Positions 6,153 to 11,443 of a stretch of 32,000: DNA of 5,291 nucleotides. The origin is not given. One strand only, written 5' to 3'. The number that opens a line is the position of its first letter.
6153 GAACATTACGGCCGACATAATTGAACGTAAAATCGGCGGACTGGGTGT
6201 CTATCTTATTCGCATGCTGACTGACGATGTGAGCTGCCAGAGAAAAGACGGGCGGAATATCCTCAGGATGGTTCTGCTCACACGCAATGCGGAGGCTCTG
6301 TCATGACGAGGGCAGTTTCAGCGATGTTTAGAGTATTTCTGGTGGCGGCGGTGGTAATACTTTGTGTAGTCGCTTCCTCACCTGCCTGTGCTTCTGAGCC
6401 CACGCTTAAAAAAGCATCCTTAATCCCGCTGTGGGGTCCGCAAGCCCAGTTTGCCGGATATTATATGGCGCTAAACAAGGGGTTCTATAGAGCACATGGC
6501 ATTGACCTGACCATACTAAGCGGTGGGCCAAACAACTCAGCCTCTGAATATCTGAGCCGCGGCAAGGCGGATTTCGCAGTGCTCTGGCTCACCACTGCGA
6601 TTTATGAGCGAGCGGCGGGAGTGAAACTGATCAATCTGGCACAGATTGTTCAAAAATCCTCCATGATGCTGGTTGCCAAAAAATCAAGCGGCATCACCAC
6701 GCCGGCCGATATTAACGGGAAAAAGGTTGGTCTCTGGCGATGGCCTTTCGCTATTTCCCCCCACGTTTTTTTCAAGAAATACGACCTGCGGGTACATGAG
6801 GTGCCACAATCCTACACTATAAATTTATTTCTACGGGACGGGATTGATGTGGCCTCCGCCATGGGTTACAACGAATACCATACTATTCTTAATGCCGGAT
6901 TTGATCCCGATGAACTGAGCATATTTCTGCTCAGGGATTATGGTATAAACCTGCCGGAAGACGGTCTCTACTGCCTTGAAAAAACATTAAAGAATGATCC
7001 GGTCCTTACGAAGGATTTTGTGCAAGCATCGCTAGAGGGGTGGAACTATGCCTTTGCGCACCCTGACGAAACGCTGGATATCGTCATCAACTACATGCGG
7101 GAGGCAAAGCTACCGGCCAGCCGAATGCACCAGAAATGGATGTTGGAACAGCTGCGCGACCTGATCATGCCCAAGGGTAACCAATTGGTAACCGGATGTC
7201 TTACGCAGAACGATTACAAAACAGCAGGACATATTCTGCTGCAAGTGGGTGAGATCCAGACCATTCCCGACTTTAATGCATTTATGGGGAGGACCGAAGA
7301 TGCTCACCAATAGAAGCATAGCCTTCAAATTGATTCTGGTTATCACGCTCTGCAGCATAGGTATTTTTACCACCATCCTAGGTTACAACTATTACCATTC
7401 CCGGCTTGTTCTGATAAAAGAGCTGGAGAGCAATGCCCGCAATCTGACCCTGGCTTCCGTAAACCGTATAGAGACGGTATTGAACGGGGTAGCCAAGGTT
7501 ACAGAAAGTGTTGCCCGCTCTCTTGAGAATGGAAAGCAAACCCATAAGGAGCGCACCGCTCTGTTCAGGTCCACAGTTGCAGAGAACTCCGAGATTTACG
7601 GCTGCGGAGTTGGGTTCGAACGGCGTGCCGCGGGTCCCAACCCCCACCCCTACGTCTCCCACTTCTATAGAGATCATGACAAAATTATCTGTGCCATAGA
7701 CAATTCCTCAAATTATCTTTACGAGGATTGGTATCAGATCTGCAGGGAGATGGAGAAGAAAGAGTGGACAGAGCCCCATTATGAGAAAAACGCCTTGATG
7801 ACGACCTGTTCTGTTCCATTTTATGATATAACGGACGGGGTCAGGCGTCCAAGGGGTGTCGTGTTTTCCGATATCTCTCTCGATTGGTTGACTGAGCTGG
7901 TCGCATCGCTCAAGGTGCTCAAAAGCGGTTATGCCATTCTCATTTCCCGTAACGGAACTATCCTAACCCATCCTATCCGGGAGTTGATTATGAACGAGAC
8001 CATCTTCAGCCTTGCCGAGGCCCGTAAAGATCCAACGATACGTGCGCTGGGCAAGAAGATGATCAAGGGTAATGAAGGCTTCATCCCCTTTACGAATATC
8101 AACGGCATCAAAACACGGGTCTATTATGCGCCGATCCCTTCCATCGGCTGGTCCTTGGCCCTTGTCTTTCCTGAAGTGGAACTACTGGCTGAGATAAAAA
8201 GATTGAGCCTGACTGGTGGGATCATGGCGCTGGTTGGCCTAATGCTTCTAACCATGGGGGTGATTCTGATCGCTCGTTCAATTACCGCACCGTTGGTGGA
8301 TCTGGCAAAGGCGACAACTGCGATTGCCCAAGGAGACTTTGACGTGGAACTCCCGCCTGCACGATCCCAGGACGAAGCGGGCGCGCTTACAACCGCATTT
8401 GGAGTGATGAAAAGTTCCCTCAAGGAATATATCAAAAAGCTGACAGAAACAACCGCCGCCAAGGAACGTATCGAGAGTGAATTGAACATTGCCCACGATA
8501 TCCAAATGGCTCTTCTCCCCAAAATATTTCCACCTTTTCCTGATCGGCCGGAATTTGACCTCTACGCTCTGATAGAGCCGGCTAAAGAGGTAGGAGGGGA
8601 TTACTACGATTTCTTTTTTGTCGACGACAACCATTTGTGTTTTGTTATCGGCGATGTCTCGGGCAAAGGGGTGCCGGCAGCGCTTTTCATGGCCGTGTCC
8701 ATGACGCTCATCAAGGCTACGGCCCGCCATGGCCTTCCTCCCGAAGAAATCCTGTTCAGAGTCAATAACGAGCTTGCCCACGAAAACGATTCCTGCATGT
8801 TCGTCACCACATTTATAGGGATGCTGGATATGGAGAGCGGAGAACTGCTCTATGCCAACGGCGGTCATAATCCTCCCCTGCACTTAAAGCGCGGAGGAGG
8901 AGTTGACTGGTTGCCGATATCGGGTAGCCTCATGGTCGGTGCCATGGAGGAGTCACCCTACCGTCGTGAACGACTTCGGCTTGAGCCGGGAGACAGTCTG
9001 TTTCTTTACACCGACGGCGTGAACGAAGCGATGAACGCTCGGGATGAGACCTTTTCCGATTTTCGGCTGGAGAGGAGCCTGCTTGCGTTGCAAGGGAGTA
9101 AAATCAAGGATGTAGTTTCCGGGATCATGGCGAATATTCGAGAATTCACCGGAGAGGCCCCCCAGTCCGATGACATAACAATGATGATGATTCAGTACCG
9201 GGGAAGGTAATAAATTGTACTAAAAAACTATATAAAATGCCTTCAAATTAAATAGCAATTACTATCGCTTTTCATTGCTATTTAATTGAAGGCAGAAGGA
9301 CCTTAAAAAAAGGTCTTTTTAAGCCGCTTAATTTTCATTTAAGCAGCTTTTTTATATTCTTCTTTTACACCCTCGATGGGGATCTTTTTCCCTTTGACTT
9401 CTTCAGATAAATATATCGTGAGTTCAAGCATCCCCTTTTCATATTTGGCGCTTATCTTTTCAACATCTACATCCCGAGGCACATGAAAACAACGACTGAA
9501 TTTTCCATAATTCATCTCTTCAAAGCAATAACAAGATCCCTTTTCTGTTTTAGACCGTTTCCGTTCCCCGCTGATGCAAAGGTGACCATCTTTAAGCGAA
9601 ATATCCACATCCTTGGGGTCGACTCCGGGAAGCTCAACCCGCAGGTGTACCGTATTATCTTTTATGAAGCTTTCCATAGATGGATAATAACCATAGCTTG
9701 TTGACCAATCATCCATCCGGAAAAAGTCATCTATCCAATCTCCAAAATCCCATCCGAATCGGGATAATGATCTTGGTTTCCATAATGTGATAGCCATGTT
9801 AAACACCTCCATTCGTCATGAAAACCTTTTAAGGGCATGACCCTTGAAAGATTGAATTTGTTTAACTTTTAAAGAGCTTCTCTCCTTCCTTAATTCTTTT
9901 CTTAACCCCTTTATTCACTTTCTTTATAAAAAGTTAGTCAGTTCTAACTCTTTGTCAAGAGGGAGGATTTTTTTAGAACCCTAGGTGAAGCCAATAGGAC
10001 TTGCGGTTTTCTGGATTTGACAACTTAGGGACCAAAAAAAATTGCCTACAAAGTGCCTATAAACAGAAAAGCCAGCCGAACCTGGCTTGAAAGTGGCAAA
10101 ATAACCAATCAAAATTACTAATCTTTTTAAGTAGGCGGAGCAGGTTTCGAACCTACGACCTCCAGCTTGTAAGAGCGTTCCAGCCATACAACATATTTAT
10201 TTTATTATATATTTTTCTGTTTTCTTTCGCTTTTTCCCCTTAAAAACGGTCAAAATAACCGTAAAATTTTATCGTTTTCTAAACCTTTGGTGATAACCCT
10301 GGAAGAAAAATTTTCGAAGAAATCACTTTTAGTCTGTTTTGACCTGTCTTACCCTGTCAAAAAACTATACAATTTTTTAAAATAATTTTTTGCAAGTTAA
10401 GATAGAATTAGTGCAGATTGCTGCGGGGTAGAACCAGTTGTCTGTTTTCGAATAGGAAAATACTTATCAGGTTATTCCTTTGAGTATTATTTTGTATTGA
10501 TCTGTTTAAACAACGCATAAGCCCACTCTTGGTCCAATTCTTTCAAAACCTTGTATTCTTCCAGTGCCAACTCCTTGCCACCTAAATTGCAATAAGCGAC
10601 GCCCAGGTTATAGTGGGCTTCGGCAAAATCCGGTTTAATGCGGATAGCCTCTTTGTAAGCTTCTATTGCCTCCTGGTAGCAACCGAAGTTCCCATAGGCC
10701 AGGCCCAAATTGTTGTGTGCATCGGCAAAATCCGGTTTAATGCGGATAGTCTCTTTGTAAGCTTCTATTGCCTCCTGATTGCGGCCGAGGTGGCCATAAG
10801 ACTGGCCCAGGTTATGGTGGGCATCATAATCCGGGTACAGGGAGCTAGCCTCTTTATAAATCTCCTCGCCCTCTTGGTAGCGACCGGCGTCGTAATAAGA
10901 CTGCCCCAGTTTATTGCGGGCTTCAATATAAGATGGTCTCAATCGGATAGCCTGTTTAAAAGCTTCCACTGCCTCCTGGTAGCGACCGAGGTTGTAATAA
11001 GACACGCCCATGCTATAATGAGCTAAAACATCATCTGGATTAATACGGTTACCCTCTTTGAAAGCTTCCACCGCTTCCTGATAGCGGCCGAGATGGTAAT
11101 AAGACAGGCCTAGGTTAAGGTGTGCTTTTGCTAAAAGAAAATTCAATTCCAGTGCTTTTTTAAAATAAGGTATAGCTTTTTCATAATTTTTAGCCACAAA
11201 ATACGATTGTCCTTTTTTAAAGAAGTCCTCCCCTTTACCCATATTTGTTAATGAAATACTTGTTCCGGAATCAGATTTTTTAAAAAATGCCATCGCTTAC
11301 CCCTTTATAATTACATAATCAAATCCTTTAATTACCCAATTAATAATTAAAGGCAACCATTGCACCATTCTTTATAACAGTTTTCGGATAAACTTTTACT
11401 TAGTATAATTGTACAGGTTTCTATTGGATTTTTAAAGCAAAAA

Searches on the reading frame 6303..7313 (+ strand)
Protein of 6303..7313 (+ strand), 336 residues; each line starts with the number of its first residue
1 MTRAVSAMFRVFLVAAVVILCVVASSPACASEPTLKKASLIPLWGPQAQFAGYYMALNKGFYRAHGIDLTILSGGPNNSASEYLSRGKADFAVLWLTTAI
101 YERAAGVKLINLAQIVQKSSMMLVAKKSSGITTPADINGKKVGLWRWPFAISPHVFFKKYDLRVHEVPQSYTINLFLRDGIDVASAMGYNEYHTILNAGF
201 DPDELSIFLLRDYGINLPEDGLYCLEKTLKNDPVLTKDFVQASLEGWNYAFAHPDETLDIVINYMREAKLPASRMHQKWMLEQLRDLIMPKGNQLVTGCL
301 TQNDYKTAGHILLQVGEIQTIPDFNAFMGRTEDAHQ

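Call 48: search_protein_families(library=pfam, proteins=[window:6303-7313:+], max_evalue=0.00001)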
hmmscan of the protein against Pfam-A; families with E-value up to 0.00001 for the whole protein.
window:6303-7313:+ (336 aa): 1 family
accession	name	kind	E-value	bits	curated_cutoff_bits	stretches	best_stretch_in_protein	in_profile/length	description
PF09084.16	NMT1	-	8.5e-40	137.4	20.5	1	48-256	2-215/216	NMT1/THI5 like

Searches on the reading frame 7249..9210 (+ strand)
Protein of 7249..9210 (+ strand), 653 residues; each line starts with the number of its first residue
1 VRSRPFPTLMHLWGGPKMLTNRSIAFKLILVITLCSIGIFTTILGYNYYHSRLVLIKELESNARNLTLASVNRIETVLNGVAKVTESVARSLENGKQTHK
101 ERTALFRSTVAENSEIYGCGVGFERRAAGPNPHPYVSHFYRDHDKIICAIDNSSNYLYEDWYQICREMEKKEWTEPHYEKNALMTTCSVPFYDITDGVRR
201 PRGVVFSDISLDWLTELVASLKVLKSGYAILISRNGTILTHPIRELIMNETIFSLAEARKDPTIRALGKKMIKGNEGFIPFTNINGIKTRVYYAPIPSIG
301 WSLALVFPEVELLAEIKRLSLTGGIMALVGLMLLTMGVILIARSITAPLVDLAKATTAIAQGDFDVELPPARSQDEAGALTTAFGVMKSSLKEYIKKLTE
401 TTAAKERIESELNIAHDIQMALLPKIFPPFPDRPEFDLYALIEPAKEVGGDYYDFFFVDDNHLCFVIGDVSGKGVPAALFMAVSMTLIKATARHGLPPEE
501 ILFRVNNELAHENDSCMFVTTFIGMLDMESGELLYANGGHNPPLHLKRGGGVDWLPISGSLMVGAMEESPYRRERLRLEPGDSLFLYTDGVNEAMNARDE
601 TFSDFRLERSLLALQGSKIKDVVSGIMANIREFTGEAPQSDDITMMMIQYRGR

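Call 48: search_protein_families(library=pfam, proteins=[window:7249-9210:+], max_evalue=0.00001)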
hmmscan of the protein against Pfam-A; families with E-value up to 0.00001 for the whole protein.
window:7249-9210:+ (653 aa): 4 families
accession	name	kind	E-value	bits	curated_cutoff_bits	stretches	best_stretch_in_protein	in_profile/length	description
PF07228.17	SpoIIE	-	4.4e-50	170.7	25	1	459-650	1-191/192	Stage II sporulation protein E (SpoIIE)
PF02743.24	dCache_1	-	1.5e-16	61.1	45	1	154-304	93-238/240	Cache domain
PF22673.2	MCP-like_PDC_1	-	5.2e-14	53.1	27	1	105-216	4-113/113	Methyl-accepting chemotaxis protein-like, first PDC sensor domain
PF00672.30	HAMP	-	1.4e-12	48.2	25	1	340-392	1-52/53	HAMP domain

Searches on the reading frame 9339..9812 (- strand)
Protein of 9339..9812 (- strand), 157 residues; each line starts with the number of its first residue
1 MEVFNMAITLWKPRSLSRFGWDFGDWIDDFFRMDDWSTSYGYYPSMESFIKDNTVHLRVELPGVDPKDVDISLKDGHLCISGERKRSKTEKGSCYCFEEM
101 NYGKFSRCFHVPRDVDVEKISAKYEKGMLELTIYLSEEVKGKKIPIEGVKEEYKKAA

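Call 48: search_protein_families(library=pfam, proteins=[window:9339-9812:-], max_evalue=0.00001)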
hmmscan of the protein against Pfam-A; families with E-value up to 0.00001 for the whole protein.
window:9339-9812:- (157 aa): 2 families
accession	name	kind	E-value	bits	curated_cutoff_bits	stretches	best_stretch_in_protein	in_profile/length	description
PF00011.27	HSP20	-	1.5e-19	70.5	20.8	1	51-146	5-101/102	Hsp20/alpha crystallin family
PF17886.7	ArsA_HSP20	-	2.4e-07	30.7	22.5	1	53-131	2-61/63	HSP20-like domain found in ArsA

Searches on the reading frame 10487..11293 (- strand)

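Call 48: search_protein_families(library=pfam, proteins=[window:10487-11293:-], max_evalue=0.00001)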
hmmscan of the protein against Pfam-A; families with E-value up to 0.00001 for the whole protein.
window:10487-11293:- (268 aa): 21 families
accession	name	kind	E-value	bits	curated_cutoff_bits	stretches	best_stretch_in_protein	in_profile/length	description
PF00515.34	TPR_1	-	6.2e-57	187.7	27.8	5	90-122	2-34/34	Tetratricopeptide repeat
PF07719.23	TPR_2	-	1.3e-53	175.1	27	5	90-121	2-33/34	Tetratricopeptide repeat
PF13432.12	TPR_16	-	1.3e-50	169.8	32.7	5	94-155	2-63/65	Tetratricopeptide repeat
PF13414.12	TPR_11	-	1.6e-50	169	26.8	4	206-238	10-42/42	TPR repeat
PF13181.12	TPR_8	-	5.3e-44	145.1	25.7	4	91-121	3-33/34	Tetratricopeptide repeat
PF13431.12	TPR_17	-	7.2e-33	110.5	24.4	0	212-244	1-33/34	Tetratricopeptide repeat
PF13424.12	TPR_12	-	8.4e-31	106.4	30.1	3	124-186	4-75/77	Tetratricopeptide repeat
PF14559.12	TPR_19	-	7e-29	100.4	25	3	103-162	5-64/68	Tetratricopeptide repeat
PF13428.12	TPR_14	-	5.3e-26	88.9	23.5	0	92-131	4-43/44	Tetratricopeptide repeat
PF13374.12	TPR_10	-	7.9e-25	86.5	27.5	0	95-119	8-32/42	Tetratricopeptide repeat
PF13174.12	TPR_6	-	1.5e-24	85.3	26.3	0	91-120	2-31/33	Tetratricopeptide repeat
PF13176.12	TPR_7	-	2.6e-22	77.4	27.9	0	91-119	1-29/36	Tetratricopeptide repeat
PF12895.13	ANAPC3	-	3.6e-17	62.8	27.2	2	91-148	25-81/82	Anaphase-promoting complex, cyclosome, subunit 3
PF13371.12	TPR_9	-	7.4e-15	55.2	35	0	169-226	8-65/73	Tetratricopeptide repeat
PF24575.1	TPR_Slam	-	1.4e-12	48.4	35.2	0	85-143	43-101/104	Surface lipoprotein assembly modifier, N-terminal TPR repeats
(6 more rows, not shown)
